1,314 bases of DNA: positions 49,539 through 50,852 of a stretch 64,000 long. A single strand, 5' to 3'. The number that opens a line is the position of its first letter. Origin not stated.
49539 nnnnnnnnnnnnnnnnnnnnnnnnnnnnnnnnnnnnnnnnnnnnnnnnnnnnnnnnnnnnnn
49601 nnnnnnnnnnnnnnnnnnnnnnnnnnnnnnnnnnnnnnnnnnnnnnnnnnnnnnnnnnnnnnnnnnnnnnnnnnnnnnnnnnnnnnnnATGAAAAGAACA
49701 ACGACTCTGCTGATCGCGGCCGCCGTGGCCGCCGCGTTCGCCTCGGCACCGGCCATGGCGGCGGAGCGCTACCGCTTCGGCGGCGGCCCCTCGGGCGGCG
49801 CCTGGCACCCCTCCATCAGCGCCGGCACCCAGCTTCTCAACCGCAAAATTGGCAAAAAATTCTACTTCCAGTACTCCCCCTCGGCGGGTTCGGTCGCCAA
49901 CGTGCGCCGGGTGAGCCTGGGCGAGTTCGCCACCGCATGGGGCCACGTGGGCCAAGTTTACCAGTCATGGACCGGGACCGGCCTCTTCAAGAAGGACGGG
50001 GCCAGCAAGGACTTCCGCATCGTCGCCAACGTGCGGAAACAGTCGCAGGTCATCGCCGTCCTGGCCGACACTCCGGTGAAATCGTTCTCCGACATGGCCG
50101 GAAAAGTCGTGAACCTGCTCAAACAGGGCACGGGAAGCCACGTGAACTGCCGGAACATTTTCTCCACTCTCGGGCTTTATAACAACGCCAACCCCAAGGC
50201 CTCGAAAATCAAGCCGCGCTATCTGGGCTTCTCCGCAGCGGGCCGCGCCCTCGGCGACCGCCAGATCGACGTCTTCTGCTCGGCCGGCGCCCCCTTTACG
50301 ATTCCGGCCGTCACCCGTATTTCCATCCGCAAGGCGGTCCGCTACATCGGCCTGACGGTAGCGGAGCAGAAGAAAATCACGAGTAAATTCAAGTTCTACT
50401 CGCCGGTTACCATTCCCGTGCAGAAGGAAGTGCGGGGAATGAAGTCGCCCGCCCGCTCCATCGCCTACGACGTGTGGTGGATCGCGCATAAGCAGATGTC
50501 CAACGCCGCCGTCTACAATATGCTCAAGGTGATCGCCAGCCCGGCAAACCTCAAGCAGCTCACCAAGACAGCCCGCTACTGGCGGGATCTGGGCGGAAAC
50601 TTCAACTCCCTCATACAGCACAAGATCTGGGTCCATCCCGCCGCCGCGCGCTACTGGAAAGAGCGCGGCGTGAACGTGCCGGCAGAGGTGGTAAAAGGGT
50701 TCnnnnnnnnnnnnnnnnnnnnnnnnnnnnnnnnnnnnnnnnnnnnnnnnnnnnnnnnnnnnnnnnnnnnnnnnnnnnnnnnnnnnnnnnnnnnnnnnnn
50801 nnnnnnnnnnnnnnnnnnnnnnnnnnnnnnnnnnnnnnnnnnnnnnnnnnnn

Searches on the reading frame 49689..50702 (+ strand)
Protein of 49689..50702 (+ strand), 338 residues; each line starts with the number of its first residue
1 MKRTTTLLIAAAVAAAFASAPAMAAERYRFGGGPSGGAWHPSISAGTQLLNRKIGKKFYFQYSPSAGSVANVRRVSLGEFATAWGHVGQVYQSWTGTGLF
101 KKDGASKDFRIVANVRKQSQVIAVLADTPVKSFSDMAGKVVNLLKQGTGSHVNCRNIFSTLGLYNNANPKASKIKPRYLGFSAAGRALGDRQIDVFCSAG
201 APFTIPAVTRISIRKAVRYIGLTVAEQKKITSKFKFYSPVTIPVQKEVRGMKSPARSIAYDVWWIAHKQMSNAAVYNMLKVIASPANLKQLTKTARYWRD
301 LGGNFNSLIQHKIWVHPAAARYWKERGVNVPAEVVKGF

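Call 43: find_encoding_contigs(protein=window:49689-50702:+, flank=10000, max_places=6)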
Protein window:49689-50702:+ (338 aa): 23 contigs read that carry it; 6 places shown.
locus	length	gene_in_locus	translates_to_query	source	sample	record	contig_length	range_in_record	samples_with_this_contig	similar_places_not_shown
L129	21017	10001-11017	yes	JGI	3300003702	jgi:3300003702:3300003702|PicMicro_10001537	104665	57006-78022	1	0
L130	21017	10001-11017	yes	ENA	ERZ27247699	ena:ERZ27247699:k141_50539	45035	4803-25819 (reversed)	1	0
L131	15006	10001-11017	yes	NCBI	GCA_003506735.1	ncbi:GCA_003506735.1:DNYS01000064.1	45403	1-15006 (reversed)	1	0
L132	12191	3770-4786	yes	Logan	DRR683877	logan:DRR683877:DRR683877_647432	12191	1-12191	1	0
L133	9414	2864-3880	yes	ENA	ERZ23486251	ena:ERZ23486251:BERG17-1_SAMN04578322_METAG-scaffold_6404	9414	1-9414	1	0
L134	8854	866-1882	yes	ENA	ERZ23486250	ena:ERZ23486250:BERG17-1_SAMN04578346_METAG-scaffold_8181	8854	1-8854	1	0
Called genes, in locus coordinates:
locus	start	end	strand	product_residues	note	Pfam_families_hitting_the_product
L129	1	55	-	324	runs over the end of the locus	PF08240:ADH_N, PF00107:ADH_zinc_N, PF13602:ADH_zinc_N_2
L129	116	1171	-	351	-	PF13174:TPR_6 (faint), PF13428:TPR_14 (faint), PF13432:TPR_16 (faint), PF21033:RMD1-3 (faint), PF14559:TPR_19 (faint)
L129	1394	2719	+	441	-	PF01743:PolyA_pol, PF12627:PolyA_pol_RNAbd, PF01966:HD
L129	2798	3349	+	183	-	PF00156:Pribosyltran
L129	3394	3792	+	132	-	PF00903:Glyoxalase, PF13468:Glyoxalase_3 (weak), PF13669:Glyoxalase_4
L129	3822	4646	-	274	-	PF00226:DnaJ, PF01556:DnaJ_C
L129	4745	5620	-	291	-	PF00892:EamA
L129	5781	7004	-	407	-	PF06500:FrsA-like, PF02129:Peptidase_S15, PF05448:AXE1 (faint), PF00561:Abhydrolase_1, PF12146:Hydrolase_4 (weak), PF12697:Abhydrolase_6 (faint), PF12740:PETase (faint), PF00326:Peptidase_S9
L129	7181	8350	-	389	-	PF02515:CoA_transf_3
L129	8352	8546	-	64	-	-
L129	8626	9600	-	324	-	PF08240:ADH_N, PF00107:ADH_zinc_N, PF13602:ADH_zinc_N_2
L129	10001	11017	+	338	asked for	PF16868:NMT1_3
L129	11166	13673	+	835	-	PF06808:DctM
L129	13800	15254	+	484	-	PF00389:2-Hacid_dh, PF02826:2-Hacid_dh_C, PF03446:NAD_binding_2 (weak)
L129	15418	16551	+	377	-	PF00285:Citrate_synt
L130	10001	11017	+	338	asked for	PF16868:NMT1_3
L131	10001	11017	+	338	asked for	PF16868:NMT1_3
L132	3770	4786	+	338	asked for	PF16868:NMT1_3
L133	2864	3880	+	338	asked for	PF16868:NMT1_3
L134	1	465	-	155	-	?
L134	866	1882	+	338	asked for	PF16868:NMT1_3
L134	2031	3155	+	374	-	-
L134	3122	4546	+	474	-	PF06808:DctM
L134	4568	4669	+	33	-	PF22677:Ble-like_N (weak)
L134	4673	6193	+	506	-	PF00389:2-Hacid_dh, PF02826:2-Hacid_dh_C, PF03446:NAD_binding_2 (weak)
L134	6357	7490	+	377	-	PF00285:Citrate_synt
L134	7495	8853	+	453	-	?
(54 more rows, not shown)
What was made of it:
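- Closest known: Isolated 'internal stop' calls in otherwise intact genes of metagenome assemblies. Same: Relatives of the window also show private gene splits, for example DctM in L134 (call 43).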
